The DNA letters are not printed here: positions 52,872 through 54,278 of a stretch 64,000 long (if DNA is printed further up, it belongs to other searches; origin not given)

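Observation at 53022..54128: KaiC/RecA-like ATPase with a Met/Pro/Gly/Gln-rich (PGMM)n N-terminal segment, coupled to a GNAT acetyltransferase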

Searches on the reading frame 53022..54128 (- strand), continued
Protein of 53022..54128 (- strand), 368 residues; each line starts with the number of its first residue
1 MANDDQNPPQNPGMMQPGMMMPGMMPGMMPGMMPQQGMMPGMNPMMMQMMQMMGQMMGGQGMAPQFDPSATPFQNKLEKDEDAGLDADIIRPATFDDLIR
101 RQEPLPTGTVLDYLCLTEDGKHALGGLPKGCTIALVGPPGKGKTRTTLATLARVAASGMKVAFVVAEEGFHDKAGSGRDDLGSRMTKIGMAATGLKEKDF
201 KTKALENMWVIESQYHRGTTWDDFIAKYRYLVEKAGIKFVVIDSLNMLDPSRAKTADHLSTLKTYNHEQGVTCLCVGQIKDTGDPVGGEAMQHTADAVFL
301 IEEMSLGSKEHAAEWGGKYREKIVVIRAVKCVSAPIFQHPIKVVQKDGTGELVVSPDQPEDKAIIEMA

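Call 22: search_solved_structures(query=A1, max_evalue=0.01, show_alignments=2)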
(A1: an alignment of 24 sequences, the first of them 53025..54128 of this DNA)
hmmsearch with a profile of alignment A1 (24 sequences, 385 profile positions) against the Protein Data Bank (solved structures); distinct sequences matched with E-value up to 0.01: 22.
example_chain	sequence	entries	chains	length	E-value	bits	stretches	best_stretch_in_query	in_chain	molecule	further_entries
3cmu_A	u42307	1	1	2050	1.3e-28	103.2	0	133-185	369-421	Protein recA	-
3cmt_A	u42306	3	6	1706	2.9e-24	88.8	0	133-185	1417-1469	Protein recA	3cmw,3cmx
3cmv_A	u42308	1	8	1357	1.2e-19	73.6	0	133-186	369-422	Protein recA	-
8s70_D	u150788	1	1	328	1.7e-05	27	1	136-187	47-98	Protein RecA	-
8s7g_D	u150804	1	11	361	2e-05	26.8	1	135-187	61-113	Protein RecA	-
4oqf_A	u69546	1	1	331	2.6e-05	26.4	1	130-187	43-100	Protein RecA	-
1g18_A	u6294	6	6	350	2.6e-05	26.4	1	130-187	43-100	RECA PROTEIN | RecA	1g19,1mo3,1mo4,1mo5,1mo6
1xp8_A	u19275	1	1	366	2.7e-05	26.4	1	131-185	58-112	RecA protein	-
4po1_A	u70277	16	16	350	2.8e-05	26.4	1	130-187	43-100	Protein RecA | Protein RecA, 1st part, 2nd part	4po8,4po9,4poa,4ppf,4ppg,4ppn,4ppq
1ubc_A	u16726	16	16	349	3.6e-05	26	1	127-187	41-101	RecA | Protein recA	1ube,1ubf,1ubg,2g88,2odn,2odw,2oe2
2zrc_A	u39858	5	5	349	3.9e-05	25.9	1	127-187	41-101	Protein recA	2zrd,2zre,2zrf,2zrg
2zr0_A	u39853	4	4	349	3.9e-05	25.9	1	127-187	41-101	Protein recA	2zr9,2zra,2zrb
2zrh_A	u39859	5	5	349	3.9e-05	25.9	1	127-187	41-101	Protein recA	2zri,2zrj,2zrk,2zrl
5jrj_A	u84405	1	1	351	8.7e-05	24.7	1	135-186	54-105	Protein RecA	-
2w0m_A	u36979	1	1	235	0.00013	24.1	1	141-186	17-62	SSO2452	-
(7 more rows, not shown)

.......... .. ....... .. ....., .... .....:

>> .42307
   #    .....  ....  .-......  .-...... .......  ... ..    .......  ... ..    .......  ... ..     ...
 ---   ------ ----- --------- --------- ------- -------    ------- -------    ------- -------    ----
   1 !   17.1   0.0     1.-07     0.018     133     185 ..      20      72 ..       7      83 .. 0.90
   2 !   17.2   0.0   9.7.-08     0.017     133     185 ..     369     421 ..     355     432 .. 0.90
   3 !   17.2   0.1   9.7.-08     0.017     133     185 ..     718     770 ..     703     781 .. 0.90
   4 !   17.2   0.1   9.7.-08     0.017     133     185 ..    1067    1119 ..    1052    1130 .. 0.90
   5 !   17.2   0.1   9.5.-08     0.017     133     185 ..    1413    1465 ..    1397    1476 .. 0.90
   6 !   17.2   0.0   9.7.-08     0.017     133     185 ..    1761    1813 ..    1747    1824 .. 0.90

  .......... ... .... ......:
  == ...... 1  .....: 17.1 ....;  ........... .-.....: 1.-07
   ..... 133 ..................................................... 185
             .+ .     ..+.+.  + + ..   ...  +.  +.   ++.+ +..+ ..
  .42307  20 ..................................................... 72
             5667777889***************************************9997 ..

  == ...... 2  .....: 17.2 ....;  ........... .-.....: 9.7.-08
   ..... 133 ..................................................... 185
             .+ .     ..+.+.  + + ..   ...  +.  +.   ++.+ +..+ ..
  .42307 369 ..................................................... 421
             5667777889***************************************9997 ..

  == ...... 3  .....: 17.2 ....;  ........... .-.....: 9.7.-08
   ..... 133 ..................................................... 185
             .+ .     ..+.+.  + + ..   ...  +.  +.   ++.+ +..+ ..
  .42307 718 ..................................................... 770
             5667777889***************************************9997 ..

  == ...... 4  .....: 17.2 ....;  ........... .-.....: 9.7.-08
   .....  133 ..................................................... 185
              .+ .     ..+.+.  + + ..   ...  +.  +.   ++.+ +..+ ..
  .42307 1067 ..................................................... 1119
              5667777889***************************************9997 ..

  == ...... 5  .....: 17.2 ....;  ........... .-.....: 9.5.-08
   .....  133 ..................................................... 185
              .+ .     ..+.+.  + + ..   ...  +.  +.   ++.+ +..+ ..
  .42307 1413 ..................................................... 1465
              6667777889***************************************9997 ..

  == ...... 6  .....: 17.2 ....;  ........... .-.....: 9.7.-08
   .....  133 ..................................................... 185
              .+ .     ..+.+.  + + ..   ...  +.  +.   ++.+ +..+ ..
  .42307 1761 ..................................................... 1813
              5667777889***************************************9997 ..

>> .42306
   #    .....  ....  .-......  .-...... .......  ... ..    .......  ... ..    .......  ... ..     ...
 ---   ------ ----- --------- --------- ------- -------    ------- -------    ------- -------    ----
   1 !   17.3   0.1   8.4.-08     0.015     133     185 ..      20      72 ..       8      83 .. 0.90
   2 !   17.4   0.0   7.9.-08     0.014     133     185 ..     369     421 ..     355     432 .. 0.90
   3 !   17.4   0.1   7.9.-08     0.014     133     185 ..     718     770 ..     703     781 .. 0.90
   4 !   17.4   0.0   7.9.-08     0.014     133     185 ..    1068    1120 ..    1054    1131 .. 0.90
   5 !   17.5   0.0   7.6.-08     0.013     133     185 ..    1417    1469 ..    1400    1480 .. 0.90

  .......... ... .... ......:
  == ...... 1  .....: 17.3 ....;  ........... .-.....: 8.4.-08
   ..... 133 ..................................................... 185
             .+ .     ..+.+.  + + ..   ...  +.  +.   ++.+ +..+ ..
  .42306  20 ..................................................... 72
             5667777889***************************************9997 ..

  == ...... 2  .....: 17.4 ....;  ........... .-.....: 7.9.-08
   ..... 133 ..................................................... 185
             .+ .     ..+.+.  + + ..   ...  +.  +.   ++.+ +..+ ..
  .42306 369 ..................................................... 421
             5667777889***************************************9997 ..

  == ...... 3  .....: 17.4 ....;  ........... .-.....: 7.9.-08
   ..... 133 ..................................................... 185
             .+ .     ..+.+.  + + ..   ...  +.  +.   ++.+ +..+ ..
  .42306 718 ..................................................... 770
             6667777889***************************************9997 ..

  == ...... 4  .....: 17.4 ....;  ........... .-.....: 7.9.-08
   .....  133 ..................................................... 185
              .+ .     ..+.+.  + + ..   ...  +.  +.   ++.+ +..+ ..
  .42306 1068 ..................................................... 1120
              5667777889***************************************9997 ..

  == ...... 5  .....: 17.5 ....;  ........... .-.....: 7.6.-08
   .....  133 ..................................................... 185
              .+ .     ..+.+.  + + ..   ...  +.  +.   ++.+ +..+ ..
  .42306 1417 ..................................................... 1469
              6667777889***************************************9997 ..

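Call 25: find_encoding_contigs(protein=P0014, flank=8000, max_places=2)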
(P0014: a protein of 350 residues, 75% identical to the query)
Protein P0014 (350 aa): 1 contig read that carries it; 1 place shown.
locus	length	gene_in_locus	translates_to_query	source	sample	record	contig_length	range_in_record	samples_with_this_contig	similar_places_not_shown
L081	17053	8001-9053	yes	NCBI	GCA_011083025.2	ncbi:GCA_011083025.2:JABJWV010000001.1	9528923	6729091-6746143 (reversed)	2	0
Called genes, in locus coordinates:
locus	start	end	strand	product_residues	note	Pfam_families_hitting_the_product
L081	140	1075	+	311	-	-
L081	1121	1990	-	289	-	PF00149:Metallophos, PF12850:Metallophos_2 (faint)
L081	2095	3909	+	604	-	PF01336:tRNA_anti-codon, PF00152:tRNA-synt_2, PF02938:GAD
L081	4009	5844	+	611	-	PF20154:LNT_N, PF00795:CN_hydrolase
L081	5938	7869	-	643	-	PF14716:HHH_8, PF00633:HHH (faint), PF14520:HHH_5 (weak), PF14791:DNA_pol_B_thumb, PF02811:PHP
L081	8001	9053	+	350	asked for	PF06745:ATPase, PF00154:RecA_N (faint), PF13481:AAA_25 (weak)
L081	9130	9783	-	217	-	-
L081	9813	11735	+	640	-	PF04675:DNA_ligase_A_N (weak), PF01068:DNA_ligase_A_M, PF04679:DNA_ligase_A_C (weak)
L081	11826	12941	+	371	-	-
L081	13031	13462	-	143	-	PF13474:SnoaL_3, PF14534:DUF4440, PF12680:SnoaL_2 (weak)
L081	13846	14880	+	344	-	PF00149:Metallophos (weak)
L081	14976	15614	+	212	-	-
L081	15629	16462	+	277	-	-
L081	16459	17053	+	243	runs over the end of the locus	-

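Call 26: find_encoding_contigs(protein=P0077, flank=8000, max_places=2)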
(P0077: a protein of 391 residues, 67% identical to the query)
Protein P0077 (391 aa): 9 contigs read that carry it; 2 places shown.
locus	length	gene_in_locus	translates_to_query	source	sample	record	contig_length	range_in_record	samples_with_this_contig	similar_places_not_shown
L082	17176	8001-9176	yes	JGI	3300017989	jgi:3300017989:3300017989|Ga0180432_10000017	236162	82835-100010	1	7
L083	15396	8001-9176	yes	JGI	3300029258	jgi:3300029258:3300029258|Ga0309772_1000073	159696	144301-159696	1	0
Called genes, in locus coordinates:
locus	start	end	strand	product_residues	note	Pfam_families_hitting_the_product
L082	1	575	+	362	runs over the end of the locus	-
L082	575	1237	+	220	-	-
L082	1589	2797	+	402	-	PF00596:Aldolase_II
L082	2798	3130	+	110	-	-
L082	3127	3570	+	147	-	-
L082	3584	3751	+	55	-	-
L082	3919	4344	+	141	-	-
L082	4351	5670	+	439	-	PF05406:WGR, PF02877:PARP_reg (weak), PF00644:PARP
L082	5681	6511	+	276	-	PF02163:Peptidase_M50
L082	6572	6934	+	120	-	-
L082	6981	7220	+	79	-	PF11720:Inhibitor_I78 (weak)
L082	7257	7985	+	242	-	-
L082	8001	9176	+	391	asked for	PF06745:ATPase, PF13481:AAA_25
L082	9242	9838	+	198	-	-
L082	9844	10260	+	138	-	-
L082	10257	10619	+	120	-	-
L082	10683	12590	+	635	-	PF04675:DNA_ligase_A_N (weak), PF01068:DNA_ligase_A_M, PF04679:DNA_ligase_A_C (weak)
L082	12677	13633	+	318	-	-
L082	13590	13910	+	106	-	-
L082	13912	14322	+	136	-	-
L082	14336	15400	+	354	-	-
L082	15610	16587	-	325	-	PF01068:DNA_ligase_A_M, PF09414:RNA_ligase, PF04679:DNA_ligase_A_C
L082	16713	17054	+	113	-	-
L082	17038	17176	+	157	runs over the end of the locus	-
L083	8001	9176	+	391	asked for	PF06745:ATPase, PF13481:AAA_25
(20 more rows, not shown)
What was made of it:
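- WGR-PARP: call 26.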

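Call 28: predict_structure(alignment_id=A1)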
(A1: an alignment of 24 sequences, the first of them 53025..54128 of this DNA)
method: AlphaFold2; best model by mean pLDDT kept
length: 368 residues; sequences in the alignment: 24
mean_pLDDT: 76.4   pTM: 0.69
mean pLDDT of the five models: 76.4, 75.8, 75.2, 74.6, 69.7
residues with pLDDT >= 90: 170; 70-90: 60; 50-70: 81; < 50: 57
segments of 3 or more residues with pLDDT < 50: 1-42, 57-65
pLDDT, mean of each block of 10 residues (from residue 1): 35 37 40 39 61 54 50 56 55 64 95 95 96 90 94 97 76 55 88 96 94 70 86 93 68 74 92 86 57 87 92 90 94 94 94 95 92
secondary structure, 60 per line:
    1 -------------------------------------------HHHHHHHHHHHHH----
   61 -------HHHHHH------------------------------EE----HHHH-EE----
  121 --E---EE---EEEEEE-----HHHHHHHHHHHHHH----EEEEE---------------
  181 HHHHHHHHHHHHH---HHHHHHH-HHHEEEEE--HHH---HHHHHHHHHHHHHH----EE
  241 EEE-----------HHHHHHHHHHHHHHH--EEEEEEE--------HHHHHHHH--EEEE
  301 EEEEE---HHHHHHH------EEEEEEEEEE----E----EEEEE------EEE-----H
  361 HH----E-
elements in order: H44-56 H68-73 H110-113 E132-137 H143-156 E161-165 H181-193 H197-203 E208-212 H221-234 E239-243 H255-269 E272-278 H287-294 E297-305 H309-315 E322-331 E341-345 E352-354

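Call 30: search_protein_families(library=pfam, proteins=[L059:11560-15225:-, L026:15040-16470:+, L008:6505-7308:-, L012:6955-7743:+, L081:9130-9783:-, L081:11826-12941:+, L082:9242-9838:+, L082:9844-10260:+, L082:10257-10619:+, L082:7257-7985:+], max_evalue=0.01)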
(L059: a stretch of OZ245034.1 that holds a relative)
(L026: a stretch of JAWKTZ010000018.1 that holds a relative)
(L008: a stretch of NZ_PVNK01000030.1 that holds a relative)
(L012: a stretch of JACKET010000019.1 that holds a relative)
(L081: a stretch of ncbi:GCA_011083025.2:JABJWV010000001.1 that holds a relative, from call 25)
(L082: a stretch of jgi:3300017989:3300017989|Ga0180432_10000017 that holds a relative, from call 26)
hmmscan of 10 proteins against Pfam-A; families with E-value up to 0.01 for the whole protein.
L059:11560-15225:- (1222 aa): 5 families
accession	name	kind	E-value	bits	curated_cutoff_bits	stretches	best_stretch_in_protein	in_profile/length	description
PF13476.12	AAA_23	-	1.5e-17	65.3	27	1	59-230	2-160/201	AAA domain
PF02463.25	SMC_N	-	2e-11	44.2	40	2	870-1182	73-188/220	RecF/RecN/SMC N terminal domain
PF13558.12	SbcC_Walker_B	-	9.6e-11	42.2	27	1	1120-1178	28-89/90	SbcC/RAD50-like, Walker B motif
PF13555.12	AAA_29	-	2.8e-05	24.2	27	1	80-107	21-48/61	P-loop containing region of AAA domain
PF00005.33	ABC_tran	-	0.0071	17.4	25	0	83-164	13-91/137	ABC transporter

L026:15040-16470:+ (477 aa): 1 family
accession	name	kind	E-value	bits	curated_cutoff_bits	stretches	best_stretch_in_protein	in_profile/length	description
PF07394.17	DUF1501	-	8.5e-166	552.4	27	1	63-476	1-390/390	Protein of unknown function (DUF1501)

L008:6505-7308:- (268 aa): 0 families

L012:6955-7743:+ (263 aa): 0 families

L081:9130-9783:- (217 aa): 0 families

L081:11826-12941:+ (371 aa): 0 families

L082:9242-9838:+ (198 aa): 1 family
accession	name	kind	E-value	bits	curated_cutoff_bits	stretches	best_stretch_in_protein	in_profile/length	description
PF02531.21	PsaD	-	0.0067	16.4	22.4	1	97-186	25-114/136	PsaD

L082:9844-10260:+ (138 aa): 2 families
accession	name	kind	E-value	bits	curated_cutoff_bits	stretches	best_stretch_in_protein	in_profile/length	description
PF22547.2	2H-SAK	-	0.0081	16.9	27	0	42-135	29-121/124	Swiss Army Knife, 2H phosphoesterase domain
PF13563.12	2_5_RNA_ligase2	-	0.0083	16.6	27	0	44-136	20-119/152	2'-5' RNA ligase superfamily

L082:10257-10619:+ (120 aa): 0 families

L082:7257-7985:+ (242 aa): 1 family
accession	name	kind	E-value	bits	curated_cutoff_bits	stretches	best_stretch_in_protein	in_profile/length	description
PF04014.23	MazE_antitoxin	-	0.00028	21.2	24.7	1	146-180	2-36/48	Antidote-toxin recognition MazE, bacterial antitoxin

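Call 31: fold_search(model_id=the predicted structure, library=pdb)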
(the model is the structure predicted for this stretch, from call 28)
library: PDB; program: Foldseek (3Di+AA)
matches with E <= 10: 1878; with E <= 0.001: 996
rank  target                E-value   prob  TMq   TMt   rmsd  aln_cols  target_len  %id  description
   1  2zrn                  2.9e-13  1.00  0.44  0.51   5.9       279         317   20  MsRecA Form IV (released 2008-12-09)
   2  2zr0                  6.8e-13  1.00  0.44  0.50   6.0       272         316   19  MSRECA-Q196E mutant (released 2008-12-09)
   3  2zri                  1.6e-12  1.00  0.44  0.50   5.9       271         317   20  MsRecA Q196A ADP form IV (released 2008-12-09)
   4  2zrm                  1.7e-12  1.00  0.43  0.49   6.1       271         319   20  MsRecA dATP form IV (released 2008-12-09)
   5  2zro                  2.3e-12  1.00  0.44  0.50   6.0       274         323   19  MsRecA ADP form IV (released 2008-12-09)
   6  8zn5_A                2.8e-12  1.00  0.51  0.42   4.5       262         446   19  Crystal Structure of Designed Clock Protein KaiC (released 2025-04-16)
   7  8zn7_C                3.0e-12  1.00  0.50  0.40   3.8       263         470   17  Crystal Structure of Designed Clock Protein KaiC (released 2025-04-16)
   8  2g88                  3.0e-12  1.00  0.43  0.47   5.8       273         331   20  MSRECA-dATP COMPLEX (released 2006-05-16)
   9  2zre                  3.0e-12  1.00  0.43  0.48   8.6       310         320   18  MsRecA Q196N ATPgS form IV (released 2008-12-09)
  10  1g19                  3.6e-12  1.00  0.43  0.50   5.6       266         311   21  STRUCTURE OF RECA PROTEIN (released 2000-12-11)
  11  1mo3                  3.6e-12  1.00  0.43  0.50   6.0       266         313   20  RECA-ADP COMPLEX (released 2003-02-18)
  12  4tlc_E                3.8e-12  1.00  0.51  0.79   3.7       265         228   15  Crystal structure of N-terminal C1 domain of KaiC (released 2015-07-01)
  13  1mo6                  4.0e-12  1.00  0.42  0.49   6.3       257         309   19  RECA-DATP-MG COMPLEX (released 2003-02-18)
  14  8zn5_K                5.2e-12  1.00  0.50  0.42   4.7       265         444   20  Crystal Structure of Designed Clock Protein KaiC (released 2025-04-16)
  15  2oes                  5.2e-12  1.00  0.44  0.50   6.1       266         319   19  MSrecA-native-SSB (released 2007-06-19)
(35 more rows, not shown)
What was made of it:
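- On RecA-superfamily, KaiC-type ATPase domain (Pfam PF06745): Call 31: Foldseek.
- Call 31: Foldseek TM 0.8 to the KaiC CI domain.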

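Call 42: search_protein_families(library=phrogs, proteins=[window:53025-54128:-], max_evalue=0.001)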
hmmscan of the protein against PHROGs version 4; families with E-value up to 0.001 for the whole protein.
window:53025-54128:- (368 aa): 4 families
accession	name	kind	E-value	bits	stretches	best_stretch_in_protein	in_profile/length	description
phrog_239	-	DNA, RNA and nucleotide metabolism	1e-10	42.2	1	124-295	352-547/801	DNA primase/helicase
phrog_6891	-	other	1.7e-09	38.7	1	122-302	34-180/310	ATPase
phrog_97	-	other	8.8e-07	29.5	1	105-252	50-180/506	UvsX-like recombinase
phrog_5482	-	unknown function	0.00071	19.4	0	124-259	47-184/341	-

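Call 43: search_protein_families(library=padloc, proteins=[window:53025-54128:-], max_evalue=0.001)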
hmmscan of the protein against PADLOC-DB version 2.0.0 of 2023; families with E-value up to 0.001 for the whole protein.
window:53025-54128:- (368 aa): 0 families
